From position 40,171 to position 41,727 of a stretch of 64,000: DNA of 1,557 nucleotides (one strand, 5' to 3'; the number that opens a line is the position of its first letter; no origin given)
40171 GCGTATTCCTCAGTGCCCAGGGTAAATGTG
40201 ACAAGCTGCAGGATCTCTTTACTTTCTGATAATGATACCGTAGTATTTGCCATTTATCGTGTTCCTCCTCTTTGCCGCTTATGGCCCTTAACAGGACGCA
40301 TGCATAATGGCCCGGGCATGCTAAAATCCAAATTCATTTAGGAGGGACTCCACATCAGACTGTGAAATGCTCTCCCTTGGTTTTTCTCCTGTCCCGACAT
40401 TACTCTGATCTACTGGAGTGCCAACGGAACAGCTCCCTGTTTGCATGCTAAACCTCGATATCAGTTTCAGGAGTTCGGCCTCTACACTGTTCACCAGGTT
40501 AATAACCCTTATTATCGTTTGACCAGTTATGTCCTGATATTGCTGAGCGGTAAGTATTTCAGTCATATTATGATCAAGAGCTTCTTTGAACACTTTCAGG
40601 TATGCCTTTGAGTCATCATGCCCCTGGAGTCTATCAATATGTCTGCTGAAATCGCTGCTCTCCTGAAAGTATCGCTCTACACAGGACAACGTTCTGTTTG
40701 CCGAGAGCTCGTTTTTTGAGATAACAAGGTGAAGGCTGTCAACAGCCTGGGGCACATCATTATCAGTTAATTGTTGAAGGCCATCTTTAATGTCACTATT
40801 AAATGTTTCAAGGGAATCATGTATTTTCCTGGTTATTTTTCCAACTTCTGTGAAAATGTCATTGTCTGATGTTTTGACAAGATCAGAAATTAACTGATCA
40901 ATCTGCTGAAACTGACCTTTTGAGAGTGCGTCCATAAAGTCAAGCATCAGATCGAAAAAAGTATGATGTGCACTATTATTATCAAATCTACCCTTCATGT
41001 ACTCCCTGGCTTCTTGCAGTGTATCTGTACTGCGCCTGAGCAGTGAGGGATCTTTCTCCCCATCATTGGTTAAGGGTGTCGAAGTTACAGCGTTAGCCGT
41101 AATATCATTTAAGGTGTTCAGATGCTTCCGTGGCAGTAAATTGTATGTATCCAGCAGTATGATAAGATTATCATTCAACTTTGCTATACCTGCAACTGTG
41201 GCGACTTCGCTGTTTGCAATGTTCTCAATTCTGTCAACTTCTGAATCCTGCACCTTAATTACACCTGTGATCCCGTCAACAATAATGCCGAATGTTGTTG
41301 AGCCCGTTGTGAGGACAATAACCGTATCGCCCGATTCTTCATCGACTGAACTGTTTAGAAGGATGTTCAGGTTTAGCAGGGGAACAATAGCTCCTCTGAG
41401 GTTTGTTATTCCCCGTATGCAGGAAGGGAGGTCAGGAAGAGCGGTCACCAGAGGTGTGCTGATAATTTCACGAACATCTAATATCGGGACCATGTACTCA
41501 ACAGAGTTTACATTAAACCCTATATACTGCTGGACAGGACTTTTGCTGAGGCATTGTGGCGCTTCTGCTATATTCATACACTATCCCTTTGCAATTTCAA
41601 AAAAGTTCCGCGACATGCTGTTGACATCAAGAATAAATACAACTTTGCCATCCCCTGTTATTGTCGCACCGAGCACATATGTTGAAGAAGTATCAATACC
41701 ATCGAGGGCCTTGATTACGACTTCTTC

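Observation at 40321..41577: CheW-CheZ fusion: the CheY-P phosphatase is covalently joined to an array-coupling domain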

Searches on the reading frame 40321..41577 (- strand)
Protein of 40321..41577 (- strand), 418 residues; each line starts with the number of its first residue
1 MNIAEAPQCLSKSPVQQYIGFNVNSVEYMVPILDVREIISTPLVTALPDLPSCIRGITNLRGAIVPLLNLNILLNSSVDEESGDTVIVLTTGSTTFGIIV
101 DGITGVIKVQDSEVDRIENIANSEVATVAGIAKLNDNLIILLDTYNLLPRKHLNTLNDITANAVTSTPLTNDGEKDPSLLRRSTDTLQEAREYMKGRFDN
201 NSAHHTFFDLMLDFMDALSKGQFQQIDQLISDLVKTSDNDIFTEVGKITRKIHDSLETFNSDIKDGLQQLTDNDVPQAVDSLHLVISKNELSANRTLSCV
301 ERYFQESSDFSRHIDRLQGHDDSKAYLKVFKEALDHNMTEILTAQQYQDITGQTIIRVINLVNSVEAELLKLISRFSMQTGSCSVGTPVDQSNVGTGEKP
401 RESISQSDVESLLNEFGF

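Call 3: search_protein_families(library=pfam, proteins=[window:40321-41577:-], max_evalue=0.1)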
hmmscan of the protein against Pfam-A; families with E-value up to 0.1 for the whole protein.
window:40321-41577:- (418 aa): 2 families
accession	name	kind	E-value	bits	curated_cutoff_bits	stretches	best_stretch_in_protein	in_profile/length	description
PF04344.18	CheZ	-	7.4e-30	104.8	30.7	2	332-418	112-203/203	Chemotaxis phosphatase, CheZ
PF01584.24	CheW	-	7.9e-27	94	23.5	1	17-149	1-135/138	CheW-like domain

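Call 4: search_protein_families(library=ncbifam, proteins=[window:40321-41577:-], max_evalue=0.1)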
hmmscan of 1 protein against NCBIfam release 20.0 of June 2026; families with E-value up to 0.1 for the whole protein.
window:40321-41577:- (418 aa): 3 families
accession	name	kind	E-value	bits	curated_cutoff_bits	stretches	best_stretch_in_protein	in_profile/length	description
NF007903.0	PRK10612.1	equivalog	1e-19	70.9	260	1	11-161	12-164/167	chemotaxis protein CheW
NF008368.0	PRK11166.1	equivalog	1.5e-17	64.1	257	2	325-378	118-174/217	protein phosphatase CheZ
NF004496.1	PRK05842.1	equivalog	0.048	12.9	250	0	184-229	72-117/271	flagellar hook assembly protein FlgD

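Call 5: find_homologous_proteins(query=window:40321-41577:-, max_evalue=0.00001)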
Query window:40321-41577:- (418 aa): 402 proteins with E <= 0.00001 among 6653 candidates; the best 120 are listed.
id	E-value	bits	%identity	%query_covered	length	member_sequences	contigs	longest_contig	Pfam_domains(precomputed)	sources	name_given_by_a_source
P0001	3.8e-267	903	100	100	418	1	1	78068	PF01584.25,PF04344.19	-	-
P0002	2.4e-126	440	52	97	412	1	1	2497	PF01584.25,PF04344.19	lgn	-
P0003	6.9e-126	438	52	97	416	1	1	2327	PF01584.25,PF04344.19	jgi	jgi:chemotaxis protein CheZ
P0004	1.8e-122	427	50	97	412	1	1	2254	PF01584.25,PF04344.19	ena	-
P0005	1.9e-121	424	50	97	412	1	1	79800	PF01584.25,PF04344.19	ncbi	-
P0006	5.1e-121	422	50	97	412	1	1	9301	PF01584.25,PF04344.19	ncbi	-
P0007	1.1e-120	421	50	97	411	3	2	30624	PF01584.25,PF04344.19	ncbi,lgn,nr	ncbi:MAG: protein phosphatase CheZ [Nitrospirae bacterium]|nr:protein phosphatase CheZ [Nitrospirota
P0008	3.1e-120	420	50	97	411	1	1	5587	PF01584.25,PF04344.19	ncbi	-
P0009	4.7e-120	419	50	97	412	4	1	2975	PF01584.25,PF04344.19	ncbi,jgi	jgi:chemotaxis protein CheZ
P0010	3.2e-119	417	49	97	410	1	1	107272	PF01584.25,PF04344.19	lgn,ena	-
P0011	5.8e-119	416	51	97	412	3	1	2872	PF01584.25,PF04344.19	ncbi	-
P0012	9.5e-119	415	51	97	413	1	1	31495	PF01584.25,PF04344.19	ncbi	-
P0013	2.5e-118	414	49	97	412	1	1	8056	PF01584.25,PF04344.19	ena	-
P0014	3.1e-118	413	50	97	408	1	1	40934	PF01584.25,PF04344.19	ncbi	-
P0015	3.8e-118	413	49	98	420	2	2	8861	PF01584.25,PF04344.19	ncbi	-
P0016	9.0e-118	412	50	97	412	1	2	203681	PF01584.25,PF04344.19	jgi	jgi:chemotaxis signal transduction protein/chemotaxis regulatin CheY-phosphate phosphatase CheZ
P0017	3.3e-117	410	48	97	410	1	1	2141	PF01584.25,PF04344.19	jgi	jgi:chemotaxis signal transduction protein/chemotaxis regulatin CheY-phosphate phosphatase CheZ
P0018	3.4e-117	410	50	96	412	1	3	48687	PF01584.25,PF04344.19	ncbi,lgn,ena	-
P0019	6.0e-117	409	50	96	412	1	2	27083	PF01584.25,PF04344.19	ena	-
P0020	9.2e-117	408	50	97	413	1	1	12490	PF01584.25,PF04344.19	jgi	jgi:chemotaxis signal transduction protein/chemotaxis regulatin CheY-phosphate phosphatase CheZ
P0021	1.1e-116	408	50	97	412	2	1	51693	PF01584.25,PF04344.19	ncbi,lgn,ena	-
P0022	1.7e-116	408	51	97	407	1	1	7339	PF01584.25,PF04344.19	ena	-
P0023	3.5e-116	407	48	97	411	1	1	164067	PF01584.25,PF04344.19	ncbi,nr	ncbi:MAG: protein phosphatase CheZ [Nitrospirae bacterium]|nr:protein phosphatase CheZ [Nitrospirota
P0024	3.8e-116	406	49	97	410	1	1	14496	PF01584.25,PF04344.19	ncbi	-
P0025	5.7e-116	406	48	97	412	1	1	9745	PF01584.25,PF04344.19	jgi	jgi:chemotaxis signal transduction protein/chemotaxis regulatin CheY-phosphate phosphatase CheZ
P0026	7.8e-116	405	49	97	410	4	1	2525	PF01584.25,PF04344.19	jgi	-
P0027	1.2e-115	405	48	97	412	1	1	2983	PF01584.25,PF04344.19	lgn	-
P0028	1.3e-115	405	50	97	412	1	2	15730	PF01584.25,PF04344.19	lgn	-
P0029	1.5e-115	404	50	96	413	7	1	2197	PF01584.25,PF04344.19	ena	-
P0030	1.6e-115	404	48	97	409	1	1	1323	PF01584.25,PF04344.19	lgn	-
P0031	3.2e-115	403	50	97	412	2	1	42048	PF01584.25,PF04344.19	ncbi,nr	ncbi:MAG: hypothetical protein GXP46_02230 [Deferribacteres bacterium]|nr:hypothetical protein [Defe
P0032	3.5e-115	403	47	97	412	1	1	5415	PF01584.25,PF04344.19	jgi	-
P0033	3.6e-115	403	49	97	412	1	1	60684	PF01584.25,PF04344.19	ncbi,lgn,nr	ncbi:MAG: protein phosphatase CheZ [Nitrospirae bacterium]|nr:protein phosphatase CheZ [Nitrospirota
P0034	1.6e-114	401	50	97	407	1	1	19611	PF01584.25,PF04344.19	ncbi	-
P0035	1.6e-114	401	49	97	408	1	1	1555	PF01584.25,PF04344.19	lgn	-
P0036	2.4e-114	401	47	97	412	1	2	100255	PF01584.25,PF04344.19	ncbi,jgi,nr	ncbi:MAG: hypothetical protein C4526_03210 [Nitrospiraceae bacterium]|nr:MAG: hypothetical protein C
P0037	3.3e-114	400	47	97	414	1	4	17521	PF01584.25,PF04344.19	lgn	-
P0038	4.0e-114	400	49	97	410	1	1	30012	PF01584.25,PF04344.19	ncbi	-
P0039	7.3e-114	399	48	97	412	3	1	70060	PF01584.25,PF04344.19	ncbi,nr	ncbi:MAG: hypothetical protein C4560_03190 [Nitrospiraceae bacterium]|nr:MAG: hypothetical protein C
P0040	1.5e-113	398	49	97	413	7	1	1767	PF01584.25,PF04344.19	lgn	-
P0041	1.9e-113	398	49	97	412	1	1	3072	PF01584.25,PF04344.19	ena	-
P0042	2.1e-113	397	50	97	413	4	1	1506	PF01584.25,PF04344.19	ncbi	-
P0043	2.7e-113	397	48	97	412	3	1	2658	PF01584.25,PF04344.19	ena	-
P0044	3.5e-113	397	47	97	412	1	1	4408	PF01584.25,PF04344.19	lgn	-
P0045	3.6e-113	397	49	97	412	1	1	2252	PF01584.25,PF04344.19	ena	-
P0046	6.7e-113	396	47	97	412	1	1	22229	PF01584.25,PF04344.19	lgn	-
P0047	7.8e-113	396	49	97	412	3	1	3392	PF01584.25,PF04344.19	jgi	-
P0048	8.1e-113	395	49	97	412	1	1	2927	PF01584.25,PF04344.19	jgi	-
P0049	9.4e-113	395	48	97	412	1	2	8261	PF01584.25,PF04344.19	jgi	-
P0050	1.0e-112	395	49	97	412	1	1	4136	PF01584.25,PF04344.19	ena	-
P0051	1.6e-112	394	47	97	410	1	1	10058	PF01584.25,PF04344.19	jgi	jgi:chemotaxis signal transduction protein/chemotaxis regulatin CheY-phosphate phosphatase CheZ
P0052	2.5e-112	394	50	93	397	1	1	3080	PF01584.25,PF04344.19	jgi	-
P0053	4.5e-112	393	48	97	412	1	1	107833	PF01584.25,PF04344.19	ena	-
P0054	5.7e-112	393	50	97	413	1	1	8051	PF01584.25,PF04344.19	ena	-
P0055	6.2e-112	393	46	97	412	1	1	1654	PF01584.25,PF04344.19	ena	-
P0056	1.0e-111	392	48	97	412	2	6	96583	PF01584.25,PF04344.19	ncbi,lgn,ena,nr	ncbi:MAG TPA: hypothetical protein ENG83_13620 [Nitrospirae bacterium]|nr:chemotaxis protein CheW [b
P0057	1.9e-111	391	48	97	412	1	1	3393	PF01584.25,PF04344.19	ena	-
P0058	2.4e-111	391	47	97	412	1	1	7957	PF01584.25,PF04344.19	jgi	-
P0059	2.9e-111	390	50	93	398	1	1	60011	PF01584.25,PF04344.19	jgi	jgi:chemotaxis protein CheZ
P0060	2.9e-111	390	48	97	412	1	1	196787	PF01584.25,PF04344.19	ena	-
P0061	3.5e-111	390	47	97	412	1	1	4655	PF01584.25,PF04344.19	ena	-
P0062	3.6e-111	390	48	97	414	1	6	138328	PF01584.25,PF04344.19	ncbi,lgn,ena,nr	ncbi:MAG: protein phosphatase CheZ [Nitrospira sp.]|nr:protein phosphatase CheZ [Candidatus Brocadia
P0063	4.5e-111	390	48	97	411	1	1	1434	PF01584.25,PF04344.19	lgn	-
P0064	5.0e-111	390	47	97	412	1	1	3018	PF01584.25,PF04344.19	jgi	-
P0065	9.5e-111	389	47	97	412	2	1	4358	PF01584.25,PF04344.19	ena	-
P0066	1.1e-110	388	47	97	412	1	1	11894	PF01584.25,PF04344.19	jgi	jgi:chemotaxis protein CheZ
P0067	1.1e-110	388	48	93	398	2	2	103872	PF01584.25,PF04344.19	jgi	-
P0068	1.2e-110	388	49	97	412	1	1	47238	PF01584.25,PF04344.19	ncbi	-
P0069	1.2e-110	388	46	97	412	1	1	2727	PF01584.25,PF04344.19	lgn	-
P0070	2.9e-110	387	47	97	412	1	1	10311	PF01584.25,PF04344.19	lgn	-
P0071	3.7e-110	387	45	97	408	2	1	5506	PF01584.25,PF04344.19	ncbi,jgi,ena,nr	ncbi:MAG: protein phosphatase CheZ [Nitrospirota bacterium]|nr:protein phosphatase CheZ [Nitrospirot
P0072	1.7e-109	385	47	97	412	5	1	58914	PF01584.25,PF04344.19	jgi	jgi:chemotaxis protein CheZ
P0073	2.0e-109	384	47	97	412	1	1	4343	PF01584.25,PF04344.19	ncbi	-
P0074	2.3e-109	384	46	97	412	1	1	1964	PF01584.25,PF04344.19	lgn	-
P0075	2.8e-109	384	50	93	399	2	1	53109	PF01584.25,PF04344.19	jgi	-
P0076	3.1e-109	384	48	97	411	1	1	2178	PF01584.25,PF04344.19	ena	-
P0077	3.9e-109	383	47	97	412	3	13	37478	PF01584.25,PF04344.19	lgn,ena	-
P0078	7.0e-109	383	49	98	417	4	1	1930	PF01584.25,PF04344.19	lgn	-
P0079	7.6e-109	382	48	97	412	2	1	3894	PF01584.25,PF04344.19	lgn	-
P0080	9.1e-109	382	49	97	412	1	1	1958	PF01584.25,PF04344.19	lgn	-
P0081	9.6e-109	382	49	97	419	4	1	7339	PF01584.25,PF04344.19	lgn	-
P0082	1.8e-108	381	47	97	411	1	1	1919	PF01584.25,PF04344.19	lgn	-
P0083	2.5e-108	381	46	97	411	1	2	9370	PF01584.25,PF04344.19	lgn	-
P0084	5.1e-108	380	47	98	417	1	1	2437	PF01584.25,PF04344.19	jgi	jgi:chemotaxis protein CheZ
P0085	1.1e-107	379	47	93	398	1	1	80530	PF01584.25,PF04344.19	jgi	-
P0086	1.2e-107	378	48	97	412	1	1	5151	PF01584.25,PF04344.19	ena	-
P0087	1.2e-107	378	47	98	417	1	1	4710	PF01584.25,PF04344.19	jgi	jgi:chemotaxis protein CheZ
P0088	1.6e-107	378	48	93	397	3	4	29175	PF01584.25,PF04344.19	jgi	jgi:chemotaxis protein CheZ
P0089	2.1e-107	378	47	97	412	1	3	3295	PF01584.25,PF04344.19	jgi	-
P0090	2.2e-107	378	49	93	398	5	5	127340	PF01584.25,PF04344.19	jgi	jgi:chemotaxis protein CheZ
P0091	2.5e-107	377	47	96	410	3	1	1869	PF01584.25,PF04344.19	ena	-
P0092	3.3e-107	377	46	97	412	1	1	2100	PF01584.25,PF04344.19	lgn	-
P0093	3.4e-107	377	47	97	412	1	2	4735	PF01584.25,PF04344.19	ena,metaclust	metaclust:\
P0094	3.6e-107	377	46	97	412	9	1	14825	PF01584.25,PF04344.19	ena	-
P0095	5.5e-107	376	48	93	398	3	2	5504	PF01584.25,PF04344.19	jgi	jgi:chemotaxis protein CheZ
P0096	5.6e-107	376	44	97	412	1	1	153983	PF01584.25,PF04344.19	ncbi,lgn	-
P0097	1.4e-106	375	47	97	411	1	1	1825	PF01584.25,PF04344.19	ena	-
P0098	1.4e-106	375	48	93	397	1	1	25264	PF01584.25,PF04344.19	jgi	-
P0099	3.5e-106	374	47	97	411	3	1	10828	PF01584.25,PF04344.19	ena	-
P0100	1.1e-105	372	47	96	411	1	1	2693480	PF01584.25,PF04344.19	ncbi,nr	ncbi:MAG: protein phosphatase CheZ [Nitrospiraceae bacterium]|nr:MAG: protein phosphatase CheZ [Nitr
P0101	1.8e-105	371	46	97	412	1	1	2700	PF01584.25,PF04344.19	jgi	jgi:chemotaxis protein CheZ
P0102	1.8e-105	371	46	97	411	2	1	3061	PF01584.25,PF04344.19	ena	-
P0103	3.5e-105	370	47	97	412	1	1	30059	PF01584.25,PF04344.19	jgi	-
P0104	4.0e-105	370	48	93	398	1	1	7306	PF01584.25,PF04344.19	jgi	-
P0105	4.0e-105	370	48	93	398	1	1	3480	PF01584.25,PF04344.19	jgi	jgi:chemotaxis protein CheZ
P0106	5.7e-105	370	46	97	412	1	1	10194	PF01584.25,PF04344.19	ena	-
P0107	6.2e-105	370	46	97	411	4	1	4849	PF01584.25,PF04344.19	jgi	jgi:chemotaxis protein CheZ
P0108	7.2e-105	369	44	97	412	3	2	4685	PF01584.25,PF04344.19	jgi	-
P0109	7.3e-105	369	47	97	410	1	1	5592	PF01584.25,PF04344.19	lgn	-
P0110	7.8e-105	369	46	97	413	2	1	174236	PF01584.25,PF04344.19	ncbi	-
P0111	8.1e-105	369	46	97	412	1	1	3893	PF01584.25,PF04344.19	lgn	-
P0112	8.3e-105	369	46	97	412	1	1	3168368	PF01584.25,PF04344.19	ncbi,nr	ncbi:MAG: protein phosphatase CheZ [Nitrospiraceae bacterium]|nr:MAG: protein phosphatase CheZ [Nitr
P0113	1.4e-104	368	47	93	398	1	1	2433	PF01584.25,PF04344.19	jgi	jgi:chemotaxis protein CheZ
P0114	2.9e-104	367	45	97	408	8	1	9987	PF01584.25,PF04344.19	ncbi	-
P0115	6.8e-104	366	46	93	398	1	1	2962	PF01584.25,PF04344.19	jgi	-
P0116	6.9e-104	366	46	97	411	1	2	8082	PF01584.25,PF04344.19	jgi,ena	-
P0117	9.2e-104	366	46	93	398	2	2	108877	PF01584.25,PF04344.19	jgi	jgi:chemotaxis protein CheZ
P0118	1.9e-103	365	46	97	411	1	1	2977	PF01584.25,PF04344.19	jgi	jgi:chemotaxis signal transduction protein/chemotaxis regulatin CheY-phosphate phosphatase CheZ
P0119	2.3e-103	364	45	97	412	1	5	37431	PF01584.25,PF04344.19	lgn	-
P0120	2.3e-103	364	47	93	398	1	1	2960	PF01584.25,PF04344.19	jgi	jgi:chemotaxis protein CheZ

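Call 15: search_solved_structures(query=window:40321-41577:-, max_evalue=0.01, show_alignments=3)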
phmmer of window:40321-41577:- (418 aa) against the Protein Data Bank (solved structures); distinct sequences matched with E-value up to 0.01: 7.
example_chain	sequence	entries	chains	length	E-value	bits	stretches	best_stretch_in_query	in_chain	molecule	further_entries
2ho9_A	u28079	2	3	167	2.9e-18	69.4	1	10-158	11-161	Chemotaxis protein cheW | CheW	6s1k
8c5v_E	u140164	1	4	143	5.1e-17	65.3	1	16-149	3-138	Chemotaxis protein CheW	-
2qdl_A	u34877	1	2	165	2e-14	56.7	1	18-148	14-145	Chemotaxis signal transduction protein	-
3ja6_A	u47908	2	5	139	9e-13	51.3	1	21-147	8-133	Chemotaxis protein CheW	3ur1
4jpb_W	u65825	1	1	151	9.1e-13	51.3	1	20-147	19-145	Chemotaxis protein CheW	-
1k0s_A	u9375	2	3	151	9.8e-13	51.2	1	20-147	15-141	CHEMOTAXIS PROTEIN CHEW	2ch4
1kmi_Z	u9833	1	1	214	2.9e-07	33.2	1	237-375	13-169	Chemotaxis protein cheZ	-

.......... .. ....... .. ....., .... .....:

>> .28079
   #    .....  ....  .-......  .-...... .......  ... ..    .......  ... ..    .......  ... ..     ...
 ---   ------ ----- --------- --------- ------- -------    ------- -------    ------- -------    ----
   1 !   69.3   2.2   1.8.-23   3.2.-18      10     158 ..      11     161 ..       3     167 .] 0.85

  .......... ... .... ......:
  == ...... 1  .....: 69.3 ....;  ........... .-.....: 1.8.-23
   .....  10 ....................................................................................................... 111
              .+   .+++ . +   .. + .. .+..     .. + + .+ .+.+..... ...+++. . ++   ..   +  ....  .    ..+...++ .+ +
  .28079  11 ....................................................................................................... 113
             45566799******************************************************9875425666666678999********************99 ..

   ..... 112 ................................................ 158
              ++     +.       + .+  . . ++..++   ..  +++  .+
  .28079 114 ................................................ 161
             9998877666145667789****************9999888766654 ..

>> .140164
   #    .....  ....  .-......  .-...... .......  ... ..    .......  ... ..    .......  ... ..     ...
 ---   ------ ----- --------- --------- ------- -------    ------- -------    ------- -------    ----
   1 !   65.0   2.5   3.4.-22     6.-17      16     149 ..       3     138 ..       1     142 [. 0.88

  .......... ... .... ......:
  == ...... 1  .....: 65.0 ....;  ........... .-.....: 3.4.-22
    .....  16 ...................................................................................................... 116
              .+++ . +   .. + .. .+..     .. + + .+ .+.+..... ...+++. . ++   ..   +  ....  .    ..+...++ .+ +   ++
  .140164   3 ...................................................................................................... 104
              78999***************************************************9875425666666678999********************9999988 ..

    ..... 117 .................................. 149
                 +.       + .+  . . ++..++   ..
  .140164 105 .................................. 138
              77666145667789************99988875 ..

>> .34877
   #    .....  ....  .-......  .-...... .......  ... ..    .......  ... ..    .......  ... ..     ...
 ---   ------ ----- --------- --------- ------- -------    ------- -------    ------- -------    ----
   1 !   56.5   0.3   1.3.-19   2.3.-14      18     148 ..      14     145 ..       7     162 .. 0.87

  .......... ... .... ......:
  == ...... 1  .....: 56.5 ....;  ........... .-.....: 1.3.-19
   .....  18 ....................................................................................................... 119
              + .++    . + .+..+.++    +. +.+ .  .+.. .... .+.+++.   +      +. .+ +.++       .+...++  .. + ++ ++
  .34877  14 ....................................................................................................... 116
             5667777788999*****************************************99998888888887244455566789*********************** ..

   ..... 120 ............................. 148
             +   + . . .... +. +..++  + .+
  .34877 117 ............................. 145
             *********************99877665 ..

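Call 17: find_related_loci(query=A1, collection=genome_contigs, flank=6000)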
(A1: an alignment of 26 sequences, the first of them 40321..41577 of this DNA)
Query A1 (418 aa) in genome_contigs; peptide patterns used: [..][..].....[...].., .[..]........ (x = any residue, [..] = any of these).
46 stretches matched a pattern; 33 encode a relative of the query (tblastn E <= 1e-3); 30 distinct loci.
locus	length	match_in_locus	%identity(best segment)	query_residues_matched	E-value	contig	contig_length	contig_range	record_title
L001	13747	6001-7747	49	2-418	6e-132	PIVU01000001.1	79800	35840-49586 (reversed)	MAG: Nitrospirae bacterium isolate Glo_13 GloG15_CONTIG217, whole genome shotgun sequence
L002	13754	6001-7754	49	15-418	8e-130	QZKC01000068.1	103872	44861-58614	MAG: Nitrospiraceae bacterium isolate SURF_23 Ga0104751_1000139, whole genome shotgun sequence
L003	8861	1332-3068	49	8-418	5e-130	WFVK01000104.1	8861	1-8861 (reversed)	MAG: Nitrospirae bacterium isolate S140_38 k151_238894, whole genome shotgun sequence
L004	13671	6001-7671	50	15-418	6e-129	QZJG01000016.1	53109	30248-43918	MAG: Nitrospiraceae bacterium isolate SURF_45 Ga0104751_1000819, whole genome shotgun sequence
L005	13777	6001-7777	49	15-418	2e-128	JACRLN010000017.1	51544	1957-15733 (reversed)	MAG: Nitrospirae bacterium isolate NC_groundwater_1882_Pr3_B-0.1um_42_111 SR2-18-B1_coassembly_116120, whole genome shot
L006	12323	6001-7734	50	12-418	5e-128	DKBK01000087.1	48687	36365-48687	MAG TPA_asm: Nitrospiraceae bacterium UBA6902 UBA6902_contig_13518, whole genome shotgun sequence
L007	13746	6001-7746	49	8-418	3e-128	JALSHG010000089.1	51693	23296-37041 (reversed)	MAG: Thermodesulfovibrio sp. isolate 354-166_metabat1_scaf2bin.078 354-166_scaffold_515_c1, whole genome shotgun sequenc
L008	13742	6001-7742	49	10-418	4e-128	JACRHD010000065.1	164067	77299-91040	MAG: Nitrospirae bacterium isolate NC_groundwater_1768_Pr3_B-0.1um_50_19 SR-2_scaffold_141_4106761, whole genome shotgun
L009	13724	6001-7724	50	15-418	2e-127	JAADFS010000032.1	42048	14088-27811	MAG: Deferribacteres bacterium isolate M_MaxBin.054 contig-127_1438, whole genome shotgun sequence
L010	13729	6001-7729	50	15-418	3e-126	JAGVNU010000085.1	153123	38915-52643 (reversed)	MAG: Thermodesulfovibrionia bacterium isolate DeMMO3_26 c_000000013893, whole genome shotgun sequence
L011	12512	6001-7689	48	12-418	7e-126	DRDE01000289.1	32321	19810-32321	MAG TPA_asm: Nitrospirae bacterium isolate HyVt-268 HyVt-268_k295_672526, whole genome shotgun sequence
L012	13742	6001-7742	47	15-418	4e-125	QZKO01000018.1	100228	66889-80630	MAG: Nitrospiraceae bacterium isolate SURF_11 Ga0104751_1000149, whole genome shotgun sequence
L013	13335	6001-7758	48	15-418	2e-124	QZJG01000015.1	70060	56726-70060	MAG: Nitrospiraceae bacterium isolate SURF_45 Ga0104751_1000442, whole genome shotgun sequence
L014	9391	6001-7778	47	12-418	1e-122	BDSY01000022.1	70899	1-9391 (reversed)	Bacterium BMS3Abin06 DNA, contig: NODE_7, whole genome shotgun sequence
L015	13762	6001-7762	48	15-418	1e-120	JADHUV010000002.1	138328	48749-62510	MAG: Nitrospira sp. isolate BS150m-G55 BS-150m-C60, whole genome shotgun sequence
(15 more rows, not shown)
